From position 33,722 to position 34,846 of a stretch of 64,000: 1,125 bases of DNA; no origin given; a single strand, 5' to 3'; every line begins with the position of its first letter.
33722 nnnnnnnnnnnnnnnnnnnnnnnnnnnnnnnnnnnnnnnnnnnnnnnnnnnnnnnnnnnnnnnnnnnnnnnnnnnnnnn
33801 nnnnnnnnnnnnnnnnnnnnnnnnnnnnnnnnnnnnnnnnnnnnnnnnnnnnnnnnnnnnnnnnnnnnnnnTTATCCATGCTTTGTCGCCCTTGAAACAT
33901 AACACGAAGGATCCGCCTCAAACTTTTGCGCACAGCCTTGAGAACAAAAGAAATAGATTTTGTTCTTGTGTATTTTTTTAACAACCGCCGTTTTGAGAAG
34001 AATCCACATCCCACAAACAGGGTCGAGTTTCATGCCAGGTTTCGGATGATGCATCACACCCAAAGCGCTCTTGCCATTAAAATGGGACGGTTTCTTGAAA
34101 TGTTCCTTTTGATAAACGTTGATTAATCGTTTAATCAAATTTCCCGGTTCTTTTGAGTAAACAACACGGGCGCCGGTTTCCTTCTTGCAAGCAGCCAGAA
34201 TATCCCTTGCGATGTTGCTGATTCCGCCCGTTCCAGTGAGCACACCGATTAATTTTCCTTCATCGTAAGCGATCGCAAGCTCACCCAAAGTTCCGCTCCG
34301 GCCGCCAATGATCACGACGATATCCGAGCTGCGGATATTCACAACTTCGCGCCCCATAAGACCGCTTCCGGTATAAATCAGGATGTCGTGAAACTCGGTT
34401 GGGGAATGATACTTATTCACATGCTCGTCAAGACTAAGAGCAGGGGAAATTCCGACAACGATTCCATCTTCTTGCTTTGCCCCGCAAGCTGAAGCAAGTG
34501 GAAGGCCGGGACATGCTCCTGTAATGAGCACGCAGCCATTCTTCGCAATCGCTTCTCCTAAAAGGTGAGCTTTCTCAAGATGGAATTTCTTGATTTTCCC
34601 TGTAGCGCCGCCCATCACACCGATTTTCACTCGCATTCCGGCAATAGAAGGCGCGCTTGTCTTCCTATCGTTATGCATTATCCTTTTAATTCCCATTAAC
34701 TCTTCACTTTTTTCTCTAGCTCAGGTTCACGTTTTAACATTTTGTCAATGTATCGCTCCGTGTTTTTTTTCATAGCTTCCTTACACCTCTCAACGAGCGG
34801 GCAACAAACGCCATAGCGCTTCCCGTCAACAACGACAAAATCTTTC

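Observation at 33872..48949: LOG-family Rossmann domain fused to a YHS domain, plus two further YHS-like proteins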

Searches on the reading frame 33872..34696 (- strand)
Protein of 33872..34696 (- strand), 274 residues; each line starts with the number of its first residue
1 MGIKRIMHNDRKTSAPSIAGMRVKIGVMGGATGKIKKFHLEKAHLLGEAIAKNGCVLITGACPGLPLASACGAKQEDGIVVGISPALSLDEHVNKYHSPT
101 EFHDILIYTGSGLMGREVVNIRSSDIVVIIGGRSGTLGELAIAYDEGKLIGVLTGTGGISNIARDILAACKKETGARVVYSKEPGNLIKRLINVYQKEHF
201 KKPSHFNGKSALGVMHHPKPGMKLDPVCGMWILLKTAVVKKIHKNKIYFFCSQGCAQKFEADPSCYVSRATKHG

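Call 3: search_protein_families(library=pfam, proteins=[window:33872-34696:-], max_evalue=0.1)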
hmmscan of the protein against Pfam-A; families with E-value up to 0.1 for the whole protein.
window:33872-34696:- (274 aa): 3 families
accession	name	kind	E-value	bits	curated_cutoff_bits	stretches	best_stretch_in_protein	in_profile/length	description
PF18306.6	LDcluster4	-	5e-44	150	26.3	1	23-187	2-150/151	SLOG cluster4 family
PF04945.19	YHS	-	1.8e-09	37.9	30.3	1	225-269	3-46/47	YHS domain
PF08394.17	Arc_trans_TRASH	-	0.054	14.1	27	0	228-259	6-35/43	Archaeal TRASH domain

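Call 4: search_protein_families(library=ncbifam, proteins=[window:33872-34696:-], max_evalue=0.1)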
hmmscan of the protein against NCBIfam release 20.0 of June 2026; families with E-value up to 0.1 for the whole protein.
window:33872-34696:- (274 aa): 3 families
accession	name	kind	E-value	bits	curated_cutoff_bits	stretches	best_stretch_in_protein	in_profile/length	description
TIGR00725.1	TIGR00725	hypoth_equivalog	3.1e-22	78.7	106.9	1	23-172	2-140/159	TIGR00725 family protein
TIGR00730.1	TIGR00730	subfamily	1.3e-05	25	96.35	1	25-140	3-113/178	TIGR00730 family Rossman fold protein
NF058542.1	CtkRMPhLog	equivalog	2.4e-05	24.3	300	1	31-149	9-122/177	cytokinin riboside 5'-monophosphate phosphoribohydrolase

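Call 5: find_homologous_proteins(query=window:33872-34696:-, max_evalue=0.001)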
Query window:33872-34696:- (274 aa): 5975 proteins with E <= 0.001 among 6839 candidates; the best 120 are listed.
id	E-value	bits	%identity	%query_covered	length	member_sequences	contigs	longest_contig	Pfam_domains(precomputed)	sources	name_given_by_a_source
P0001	9.3e-161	552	91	96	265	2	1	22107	PF04945.20,PF18306.7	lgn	-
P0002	2.6e-132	458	77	97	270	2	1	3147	PF04945.20,PF18306.7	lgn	-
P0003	1.9e-116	406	68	95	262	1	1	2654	PF04945.20,PF18306.7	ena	-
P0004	4.4e-115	402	69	95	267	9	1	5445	PF04945.20,PF18306.7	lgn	-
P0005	1.4e-114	400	67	97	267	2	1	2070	PF04945.20,PF18306.7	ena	-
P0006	5.7e-113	395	70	92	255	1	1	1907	PF04945.20,PF18306.7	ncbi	-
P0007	8.1e-113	394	66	96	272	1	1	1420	PF04945.20,PF18306.7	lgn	-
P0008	1.1e-112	394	67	95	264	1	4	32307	PF04945.20,PF18306.7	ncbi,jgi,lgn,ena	-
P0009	2.2e-112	393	68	95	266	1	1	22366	PF04945.20,PF18306.7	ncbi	-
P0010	4.1e-111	389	68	92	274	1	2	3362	PF04945.20,PF18306.7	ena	-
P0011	7.1e-111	388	67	92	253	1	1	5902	PF04945.20,PF18306.7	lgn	-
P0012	2.7e-110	386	67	96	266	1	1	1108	PF04945.20,PF18306.7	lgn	-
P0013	1.7e-109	383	67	92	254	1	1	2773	PF04945.20,PF18306.7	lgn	-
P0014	1.9e-109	383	67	95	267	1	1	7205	PF04945.20,PF18306.7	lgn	-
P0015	1.9e-109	383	67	93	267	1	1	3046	PF04945.20,PF18306.7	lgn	-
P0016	1.4e-107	377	64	97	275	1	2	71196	PF04945.20,PF18306.7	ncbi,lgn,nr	ncbi:MAG: YHS domain-containing protein [Gemmataceae bacterium]|nr:YHS domain-containing protein [Ge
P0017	6.9e-105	368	68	92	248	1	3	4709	PF04945.20,PF18306.7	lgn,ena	-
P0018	1.4e-104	367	67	90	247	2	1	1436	PF04945.20,PF18306.7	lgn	-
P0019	2.3e-104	367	67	90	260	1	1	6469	PF18306.7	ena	-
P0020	3.4e-104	366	65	90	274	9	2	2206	PF04945.20,PF18306.7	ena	-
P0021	3.5e-104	366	67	91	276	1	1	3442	PF04945.20,PF18306.7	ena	-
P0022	3.5e-104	366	63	96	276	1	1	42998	PF04945.20,PF18306.7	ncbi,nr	ncbi:MAG: YHS domain-containing protein [Gemmataceae bacterium]|nr:YHS domain-containing protein [Ge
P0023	3.7e-104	366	67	93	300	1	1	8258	PF04945.20,PF18306.7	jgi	jgi:uncharacterized protein (TIGR00725 family)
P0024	5.3e-104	365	66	93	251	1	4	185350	PF04945.20,PF18306.7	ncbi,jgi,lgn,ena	-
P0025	5.5e-104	365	63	97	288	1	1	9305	PF04945.20,PF18306.7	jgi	jgi:uncharacterized protein (TIGR00725 family)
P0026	5.8e-104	365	66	92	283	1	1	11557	PF04945.20,PF18306.7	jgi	jgi:uncharacterized protein (TIGR00725 family)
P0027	6.0e-104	365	65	91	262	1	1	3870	PF04945.20,PF18306.7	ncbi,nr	ncbi:YHS domain-containing protein [Candidatus Sumerlaeota bacterium]|nr:YHS domain-containing prote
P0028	6.8e-104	365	64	92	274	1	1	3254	PF04945.20,PF18306.7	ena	-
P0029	8.8e-104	365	65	95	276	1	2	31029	PF04945.20,PF18306.7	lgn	-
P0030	9.2e-104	365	66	90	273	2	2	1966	PF04945.20,PF18306.7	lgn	-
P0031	9.6e-104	365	62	96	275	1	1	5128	PF04945.20,PF18306.7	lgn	-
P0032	2.3e-103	363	64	95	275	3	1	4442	PF04945.20,PF18306.7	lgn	-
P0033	2.4e-103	363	65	91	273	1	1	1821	PF04945.20,PF18306.7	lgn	-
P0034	2.6e-103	363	66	92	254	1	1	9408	PF04945.20,PF18306.7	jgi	jgi:uncharacterized protein (TIGR00725 family)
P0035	2.8e-103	363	66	92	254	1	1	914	PF04945.20,PF18306.7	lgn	-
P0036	3.8e-103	363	66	91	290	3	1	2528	PF04945.20,PF18306.7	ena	-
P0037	4.3e-103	363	64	93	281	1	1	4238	PF04945.20,PF18306.7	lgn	-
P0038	5.3e-103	362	65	92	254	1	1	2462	PF04945.20,PF18306.7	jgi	-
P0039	8.8e-103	361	66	91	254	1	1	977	PF04945.20,PF18306.7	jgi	jgi:uncharacterized protein (TIGR00725 family)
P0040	1.0e-102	361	66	92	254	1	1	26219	PF04945.20,PF18306.7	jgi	jgi:uncharacterized protein (TIGR00725 family)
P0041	1.2e-102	361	61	99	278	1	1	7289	PF04945.20,PF18306.7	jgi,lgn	jgi:uncharacterized protein (TIGR00725 family)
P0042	1.3e-102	361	65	92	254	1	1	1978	PF04945.20,PF18306.7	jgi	jgi:uncharacterized protein (TIGR00725 family)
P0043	1.9e-102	360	66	92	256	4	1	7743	PF04945.20,PF18306.7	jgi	jgi:uncharacterized protein (TIGR00725 family)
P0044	2.0e-102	360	61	95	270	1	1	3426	PF04945.20,PF18306.7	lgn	-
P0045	2.4e-102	360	64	94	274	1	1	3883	PF04945.20,PF18306.7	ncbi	-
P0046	3.0e-102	360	62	99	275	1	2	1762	PF04945.20,PF18306.7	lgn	-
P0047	4.7e-102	359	64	92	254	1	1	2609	PF04945.20,PF18306.7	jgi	jgi:uncharacterized protein (TIGR00725 family)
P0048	7.8e-102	358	64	93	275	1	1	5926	PF04945.20,PF18306.7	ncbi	-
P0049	8.2e-102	358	65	91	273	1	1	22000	PF04945.20,PF18306.7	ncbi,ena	-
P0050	8.2e-102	358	62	95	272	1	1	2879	PF04945.20,PF18306.7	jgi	jgi:uncharacterized protein (TIGR00725 family)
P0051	1.4e-101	358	65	92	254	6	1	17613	PF04945.20,PF18306.7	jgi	jgi:uncharacterized protein (TIGR00725 family)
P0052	1.4e-101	358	66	93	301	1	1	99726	PF04945.20,PF18306.7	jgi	jgi:uncharacterized protein (TIGR00725 family)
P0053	1.5e-101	357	63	93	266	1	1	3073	PF04945.20,PF18306.7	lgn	-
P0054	1.6e-101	357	64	93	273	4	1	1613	PF04945.20,PF18306.7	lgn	-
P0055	2.0e-101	357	62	96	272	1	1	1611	PF04945.20,PF18306.7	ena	-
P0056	2.5e-101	357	64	92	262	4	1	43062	PF04945.20,PF18306.7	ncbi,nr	ncbi:MAG: YHS domain-containing protein [Planctomycetes bacterium]|nr:YHS domain-containing protein 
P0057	2.6e-101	357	64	92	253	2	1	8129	PF04945.20,PF18306.7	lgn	-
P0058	2.9e-101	356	63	94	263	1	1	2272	PF04945.20,PF18306.7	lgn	-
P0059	3.0e-101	356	62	98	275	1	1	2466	PF04945.20,PF18306.7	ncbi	-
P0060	3.4e-101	356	63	94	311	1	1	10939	PF04945.20,PF18306.7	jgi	jgi:uncharacterized protein (TIGR00725 family)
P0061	3.4e-101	356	64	93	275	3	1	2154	PF04945.20,PF18306.7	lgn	-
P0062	3.6e-101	356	63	95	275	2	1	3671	PF04945.20,PF18306.7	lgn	-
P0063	3.7e-101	356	61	95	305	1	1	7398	PF04945.20,PF18306.7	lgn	-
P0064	3.7e-101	356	63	92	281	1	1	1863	PF04945.20,PF18306.7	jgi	jgi:uncharacterized protein (TIGR00725 family)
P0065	3.8e-101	356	63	95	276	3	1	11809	PF04945.20,PF18306.7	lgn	-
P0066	4.9e-101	356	64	95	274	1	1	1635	PF04945.20,PF18306.7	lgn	-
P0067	5.0e-101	356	65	92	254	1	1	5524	PF04945.20,PF18306.7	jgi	jgi:uncharacterized protein (TIGR00725 family)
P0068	6.1e-101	355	63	95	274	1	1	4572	PF04945.20,PF18306.7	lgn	-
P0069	6.1e-101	355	64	92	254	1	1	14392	PF04945.20,PF18306.7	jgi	jgi:uncharacterized protein (TIGR00725 family)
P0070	6.3e-101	355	65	92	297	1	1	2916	PF04945.20,PF18306.7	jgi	jgi:uncharacterized protein (TIGR00725 family)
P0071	6.4e-101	355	64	92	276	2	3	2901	PF04945.20,PF18306.7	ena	-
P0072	7.4e-101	355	65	90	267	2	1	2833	PF04945.20,PF18306.7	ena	-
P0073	8.1e-101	355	60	99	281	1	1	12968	PF04945.20,PF18306.7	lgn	-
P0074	8.2e-101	355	62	96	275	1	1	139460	PF04945.20,PF18306.7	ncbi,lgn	ncbi:MAG: YHS domain-containing protein [Gemmataceae bacterium]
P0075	9.3e-101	355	62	96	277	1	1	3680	PF04945.20,PF18306.7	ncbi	-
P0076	9.6e-101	355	62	94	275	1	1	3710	PF04945.20,PF18306.7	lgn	-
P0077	9.7e-101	355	65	92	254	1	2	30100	PF04945.20,PF18306.7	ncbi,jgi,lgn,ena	-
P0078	1.1e-100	355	66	92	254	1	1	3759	PF04945.20,PF18306.7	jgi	jgi:uncharacterized protein (TIGR00725 family)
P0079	1.2e-100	354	64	91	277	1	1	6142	PF04945.20,PF18306.7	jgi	jgi:uncharacterized protein (TIGR00725 family)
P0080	1.3e-100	354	63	92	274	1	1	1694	PF04945.20,PF18306.7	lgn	-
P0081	1.3e-100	354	64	92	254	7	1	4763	PF04945.20,PF18306.7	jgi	jgi:uncharacterized protein (TIGR00725 family)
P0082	1.6e-100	354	63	92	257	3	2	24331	PF04945.20,PF18306.7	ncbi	-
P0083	1.6e-100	354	64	90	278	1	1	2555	PF04945.20,PF18306.7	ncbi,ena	-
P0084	1.9e-100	354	65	92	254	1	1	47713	PF04945.20,PF18306.7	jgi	jgi:uncharacterized protein (TIGR00725 family)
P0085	2.0e-100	354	65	92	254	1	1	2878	PF04945.20,PF18306.7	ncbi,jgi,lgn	jgi:uncharacterized protein (TIGR00725 family)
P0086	2.2e-100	354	62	95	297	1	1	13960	PF04945.20,PF18306.7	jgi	jgi:uncharacterized protein (TIGR00725 family)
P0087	2.7e-100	353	62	95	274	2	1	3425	PF04945.20,PF18306.7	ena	-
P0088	2.8e-100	353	63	93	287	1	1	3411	PF04945.20,PF18306.7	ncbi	-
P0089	2.9e-100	353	63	95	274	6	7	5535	PF04945.20,PF18306.7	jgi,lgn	jgi:uncharacterized protein (TIGR00725 family)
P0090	3.0e-100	353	67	88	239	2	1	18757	PF04945.20,PF18306.7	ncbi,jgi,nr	ncbi:MAG: protein containing YHS domain protein [Candidatus Omnitrophica bacterium CG11_big_fil_rev_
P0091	3.0e-100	353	64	92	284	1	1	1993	PF04945.20,PF18306.7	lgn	-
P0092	3.4e-100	353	62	95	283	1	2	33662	PF04945.20,PF18306.7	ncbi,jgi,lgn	jgi:uncharacterized protein (TIGR00725 family)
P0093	4.8e-100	353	63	95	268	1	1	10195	PF04945.20,PF18306.7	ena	-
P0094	5.3e-100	352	61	92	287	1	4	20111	PF04945.20,PF18306.7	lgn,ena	-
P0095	7.1e-100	352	62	92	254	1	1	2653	PF04945.20,PF18306.7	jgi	jgi:uncharacterized protein (TIGR00725 family)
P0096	9.2e-100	352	62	97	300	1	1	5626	PF04945.20,PF18306.7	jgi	jgi:uncharacterized protein (TIGR00725 family)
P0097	1.3e-99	351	64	92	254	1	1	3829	PF04945.20,PF18306.7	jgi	jgi:uncharacterized protein (TIGR00725 family)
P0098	1.4e-99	351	62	95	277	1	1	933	PF04945.20,PF18306.7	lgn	-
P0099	1.7e-99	351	63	91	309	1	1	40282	PF04945.20,PF18306.7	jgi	jgi:uncharacterized protein (TIGR00725 family)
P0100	1.9e-99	351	65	89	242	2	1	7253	PF04945.20,PF18306.7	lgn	-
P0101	1.9e-99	351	64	93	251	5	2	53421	PF04945.20,PF18306.7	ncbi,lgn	-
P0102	2.0e-99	350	62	93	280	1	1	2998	PF04945.20,PF18306.7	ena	-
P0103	2.3e-99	350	63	92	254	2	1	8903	PF04945.20,PF18306.7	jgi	jgi:uncharacterized protein (TIGR00725 family)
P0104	2.3e-99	350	62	95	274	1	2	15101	PF04945.20,PF18306.7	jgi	jgi:uncharacterized protein (TIGR00725 family)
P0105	2.3e-99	350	65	92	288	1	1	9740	PF04945.20,PF18306.7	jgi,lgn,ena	-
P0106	2.3e-99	350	62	95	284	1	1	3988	PF04945.20,PF18306.7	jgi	jgi:uncharacterized protein (TIGR00725 family)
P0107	2.7e-99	350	64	91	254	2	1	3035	PF04945.20,PF18306.7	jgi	jgi:uncharacterized protein (TIGR00725 family)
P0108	3.3e-99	350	61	94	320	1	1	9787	PF04945.20,PF18306.7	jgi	jgi:uncharacterized protein (TIGR00725 family)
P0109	3.9e-99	350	64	89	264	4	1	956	PF04945.20,PF18306.7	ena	-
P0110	4.2e-99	349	60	98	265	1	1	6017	PF04945.20,PF18306.7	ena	-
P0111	4.2e-99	349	62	93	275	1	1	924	PF18306.7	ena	-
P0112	5.0e-99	349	79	72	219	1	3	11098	PF18306.7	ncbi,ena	-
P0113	5.9e-99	349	64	93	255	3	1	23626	PF04945.20,PF18306.7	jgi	jgi:uncharacterized protein (TIGR00725 family)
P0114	5.9e-99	349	63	92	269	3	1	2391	PF04945.20,PF18306.7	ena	-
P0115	7.9e-99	349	65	92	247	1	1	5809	PF04945.20,PF18306.7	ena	-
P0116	8.5e-99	348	62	92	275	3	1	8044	PF04945.20,PF18306.7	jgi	-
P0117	1.0e-98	348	64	92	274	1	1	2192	PF04945.20,PF18306.7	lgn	-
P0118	1.3e-98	348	64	92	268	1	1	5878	PF04945.20,PF18306.7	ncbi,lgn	-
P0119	1.3e-98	348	63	91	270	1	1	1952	PF04945.20,PF18306.7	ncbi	-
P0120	1.6e-98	348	63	95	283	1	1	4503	PF04945.20,PF18306.7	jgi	jgi:uncharacterized protein (TIGR00725 family)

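Call 9: find_related_loci(query=A1, collection=genome_contigs, flank=8000)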
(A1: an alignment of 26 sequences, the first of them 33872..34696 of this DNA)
Query A1 (274 aa) in genome_contigs; peptide patterns used: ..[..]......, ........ (x = any residue, [..] = any of these).
327 stretches matched a pattern; 277 encode a relative of the query (tblastn E <= 1e-3); the best 80 are kept; 80 distinct loci.
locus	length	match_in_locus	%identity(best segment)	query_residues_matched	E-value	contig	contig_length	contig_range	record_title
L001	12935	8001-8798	67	8-273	2e-120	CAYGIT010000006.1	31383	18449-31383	MAG TPA_asm: uncultured bacterium isolate ERP113451_co3_34 genome assembly, contig: NODE_962_length_31383_cov_8.948066,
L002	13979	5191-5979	67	7-269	2e-116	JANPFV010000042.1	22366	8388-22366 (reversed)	MAG: Candidatus Omnitrophota bacterium isolate VAR_69_metabat_93 VAR_69_k141_4418949, whole genome shotgun sequence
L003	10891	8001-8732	67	11-261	7e-110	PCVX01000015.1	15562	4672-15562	MAG: Candidatus Omnitrophica bacterium CG11_big_fil_rev_8_21_14_0_20_63_9 CG11_8_21_14_0.20_scaffold_2605_c, whole genom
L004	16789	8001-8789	63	8-270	1e-109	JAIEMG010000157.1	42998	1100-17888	MAG: Gemmataceae bacterium isolate co.spades.CONCOCT.2.5kb_030 c_000000000030, whole genome shotgun sequence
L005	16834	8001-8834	61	3-273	5e-109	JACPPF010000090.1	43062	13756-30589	MAG: Planctomycetota bacterium isolate NC_groundwater_620_Pr5_B-0.1um_61_30 alan_book_18_scaffold_270565, whole genome s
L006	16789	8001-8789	62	12-274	2e-107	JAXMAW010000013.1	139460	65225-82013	MAG: Gemmataceae bacterium isolate STL-PLA20 C3.199.fa-13, whole genome shotgun sequence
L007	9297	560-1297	64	13-266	2e-105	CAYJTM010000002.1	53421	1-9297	MAG TPA_asm: uncultured Planctomycetia bacterium isolate ERP125453_co1_224 genome assembly, contig: NODE_421_length_5342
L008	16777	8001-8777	62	11-270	1e-105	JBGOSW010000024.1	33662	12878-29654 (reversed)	MAG: Candidatus Binatia bacterium isolate OBJ_0618_7090110_177 k141_3325744_length_33662_cov_19.4794, whole genome shotg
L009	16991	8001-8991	61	8-274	3e-105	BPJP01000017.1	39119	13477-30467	MAG: Gemmatales bacterium KatS3mg105 DNA, contig_7261, whole genome shotgun sequence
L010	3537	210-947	64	21-267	7e-104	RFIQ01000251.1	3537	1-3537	MAG: Planctomycetota bacterium isolate J080 k99_574189, whole genome shotgun sequence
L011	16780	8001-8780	60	14-274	5e-102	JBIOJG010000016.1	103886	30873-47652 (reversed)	MAG: Candidatus Binatia bacterium isolate GcC5-6 k141_327109_length_103886_cov_131.6074, whole genome shotgun sequence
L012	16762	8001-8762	62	11-266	2e-98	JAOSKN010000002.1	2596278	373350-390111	MAG: Planctomycetota bacterium isolate FR_30 FR-Planctomycetota-2_s2, whole genome shotgun sequence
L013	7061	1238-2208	61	21-268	4e-98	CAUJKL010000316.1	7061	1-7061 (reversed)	MAG: Planctomycetota bacterium isolate KLAP164 genome assembly, contig: KLAP164_263159, whole genome shotgun sequence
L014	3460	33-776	60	21-269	3e-99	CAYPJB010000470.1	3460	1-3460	MAG TPA_asm: uncultured Bacteroidales bacterium isolate binchicken_co197_566 genome assembly, contig: NODE_63048_length_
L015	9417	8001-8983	58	16-269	5e-98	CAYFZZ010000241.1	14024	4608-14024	MAG TPA_asm: uncultured Planctomycetaceae bacterium isolate ERP108616_co1_327 genome assembly, contig: k119_790270, whol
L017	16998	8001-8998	59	12-273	2e-97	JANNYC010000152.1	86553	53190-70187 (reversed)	MAG: Planctomycetota bacterium isolate VAR_34_concoct_85_sub VAR_34_k141_2199271, whole genome shotgun sequence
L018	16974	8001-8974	57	3-268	7e-97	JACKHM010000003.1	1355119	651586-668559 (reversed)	MAG: Planctomycetaceae bacterium isolate HK-STAS-PLAN-18 HK-STAS-PLAN-18_3, whole genome shotgun sequence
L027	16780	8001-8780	57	2-268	3e-95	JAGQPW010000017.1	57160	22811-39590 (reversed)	MAG: Planctomycetaceae bacterium isolate HKST-UBA50 NODE_17_length_57160_cov_7.734632, whole genome shotgun sequence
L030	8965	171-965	58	7-272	5e-95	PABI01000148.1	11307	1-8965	MAG: Anaerolineaceae bacterium isolate NAT123 MHASMcontig_956948, whole genome shotgun sequence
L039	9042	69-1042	58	3-271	3e-93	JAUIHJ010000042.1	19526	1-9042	MAG: bacterium isolate Co_bin.204 NODE_15695_length_19526_cov_1.052013, whole genome shotgun sequence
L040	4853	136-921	56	6-274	2e-93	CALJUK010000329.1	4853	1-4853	MAG TPA_asm: uncultured Planctomycetaceae bacterium isolate SRR7515932_bin.45_CONCOCT_v1.1_MAG genome assembly, contig:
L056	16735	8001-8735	58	21-266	3e-88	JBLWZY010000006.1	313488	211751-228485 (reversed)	MAG: Thalassoglobus sp. isolate EC21-04 C21maxbin.011RE.5K@6, whole genome shotgun sequence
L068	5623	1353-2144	55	2-268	9e-85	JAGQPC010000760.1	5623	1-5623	MAG: Planctomycetales bacterium isolate HKST-UBA30 2012-05-30_1_(paired)_contig_447422, whole genome shotgun sequence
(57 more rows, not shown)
